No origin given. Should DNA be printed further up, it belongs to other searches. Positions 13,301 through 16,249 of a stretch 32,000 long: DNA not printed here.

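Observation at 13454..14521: Periplasmic right-handed beta-helix domain fused in cis to the synthase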

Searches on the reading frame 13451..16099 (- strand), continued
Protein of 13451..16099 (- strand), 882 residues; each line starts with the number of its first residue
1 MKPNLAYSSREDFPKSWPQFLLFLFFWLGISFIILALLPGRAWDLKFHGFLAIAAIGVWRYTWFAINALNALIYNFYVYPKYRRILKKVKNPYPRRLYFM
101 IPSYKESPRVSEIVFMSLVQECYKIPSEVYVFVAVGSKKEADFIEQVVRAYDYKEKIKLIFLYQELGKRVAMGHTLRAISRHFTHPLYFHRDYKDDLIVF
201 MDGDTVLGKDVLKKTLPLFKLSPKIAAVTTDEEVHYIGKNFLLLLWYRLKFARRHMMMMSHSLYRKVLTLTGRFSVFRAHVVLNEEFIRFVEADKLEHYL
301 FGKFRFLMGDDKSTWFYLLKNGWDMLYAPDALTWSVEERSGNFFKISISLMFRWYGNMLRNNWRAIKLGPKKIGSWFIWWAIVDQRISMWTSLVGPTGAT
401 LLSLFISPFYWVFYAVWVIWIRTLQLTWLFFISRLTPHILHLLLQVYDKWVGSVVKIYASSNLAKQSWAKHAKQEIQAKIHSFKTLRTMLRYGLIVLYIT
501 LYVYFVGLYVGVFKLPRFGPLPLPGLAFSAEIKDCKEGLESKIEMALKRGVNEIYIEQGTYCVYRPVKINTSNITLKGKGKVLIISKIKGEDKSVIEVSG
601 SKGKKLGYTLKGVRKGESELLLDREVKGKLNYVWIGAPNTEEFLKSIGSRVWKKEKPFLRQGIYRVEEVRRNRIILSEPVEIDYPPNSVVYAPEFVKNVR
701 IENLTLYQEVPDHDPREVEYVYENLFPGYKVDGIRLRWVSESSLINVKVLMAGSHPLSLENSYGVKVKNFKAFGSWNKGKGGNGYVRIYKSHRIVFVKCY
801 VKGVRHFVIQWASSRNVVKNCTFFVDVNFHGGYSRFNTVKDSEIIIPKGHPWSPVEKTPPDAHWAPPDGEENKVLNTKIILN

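Call 61: fold_search(model_id=the predicted structure, library=pdb)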
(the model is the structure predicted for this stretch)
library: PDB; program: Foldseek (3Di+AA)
matches with E <= 10: 1183; with E <= 0.001: 127
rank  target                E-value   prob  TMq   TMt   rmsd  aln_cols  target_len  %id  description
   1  7sp8_A                3.6e-14  1.00  0.30  0.51  15.3       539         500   15  Chlorella virus Hyaluronan Synthase bound to UDP-GlcNAc (released 2022-04-06)
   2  7sp7_A                1.6e-13  1.00  0.30  0.51  17.4       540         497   16  Chlorella virus hyaluronan synthase inhibited by UDP (released 2022-04-06)
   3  9yq2_A                4.5e-13  1.00  0.29  0.50  15.6       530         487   15  Chlorella virus hyaluronan synthase bound to DDM (released 2025-12-10)
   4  8snc_A                8.0e-13  1.00  0.32  0.55  17.1       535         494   15  Chlorella virus Hyaluronan Synthase bound to GlcA extended GlcNAc primer (released 2024-05-01)
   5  8smn_A                9.6e-13  1.00  0.30  0.49  19.2       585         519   13  Xenopus laevis hyaluronan synthase 1, nascent HA polymer bound state (released 2024-05-01)
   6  9yq5_A                1.2e-12  1.00  0.32  0.55  15.3       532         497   14  Chlorella virus hyaluronan synthase bound to an inserted UDP-GlcA (released 2025-12-10)
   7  8smm_A                1.3e-12  1.00  0.31  0.52  18.4       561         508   14  Xenopus laevis hyaluronan synthase 1 (released 2024-05-01)
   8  8sne_A                1.5e-12  1.00  0.31  0.54  15.5       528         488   14  Chlorella virus Hyaluronan Synthase bound to GlcA extended GlcNAc primer and UDP (released 2024-05-01)
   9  9kqc_A                1.6e-12  1.00  0.31  0.53  15.1       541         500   15  Chlorella virus Hyaluronan Synthase bound to VNAR (released 2025-05-14)
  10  9yq4_A                2.1e-12  1.00  0.31  0.54  16.4       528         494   15  Chlorella virus hyaluronan synthase bound to a proofreading UDP-GlcA (released 2025-12-10)
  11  7sp9_A                3.1e-12  1.00  0.29  0.49  16.1       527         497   16  Chlorella virus Hyaluronan Synthase in the GlcNAc-primed channel-closed state (released 2022-04-06)
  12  7sp6_A                1.7e-11  1.00  0.30  0.51  16.8       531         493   14  Chlorella virus hyaluronan synthase (released 2022-04-06)
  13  8smp_A                2.4e-11  1.00  0.39  0.63  11.9       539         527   13  Xenopus laevis hyaluronan synthase 1, UDP-bound, gating loop inserted state (released 2024-05-01)
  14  4ru4_A                1.2e-09  1.00  0.25  0.36   5.1       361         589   11  Crystal structure of the tailspike protein gp49 from Pseudomonas phage LKA1 (released 2015-11-18)
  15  8k3u_A                1.9e-09  1.00  0.34  0.48   8.7       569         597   13  S. cerevisiae Chs1 in complex with UDP and GlcNAc (released 2023-09-06)
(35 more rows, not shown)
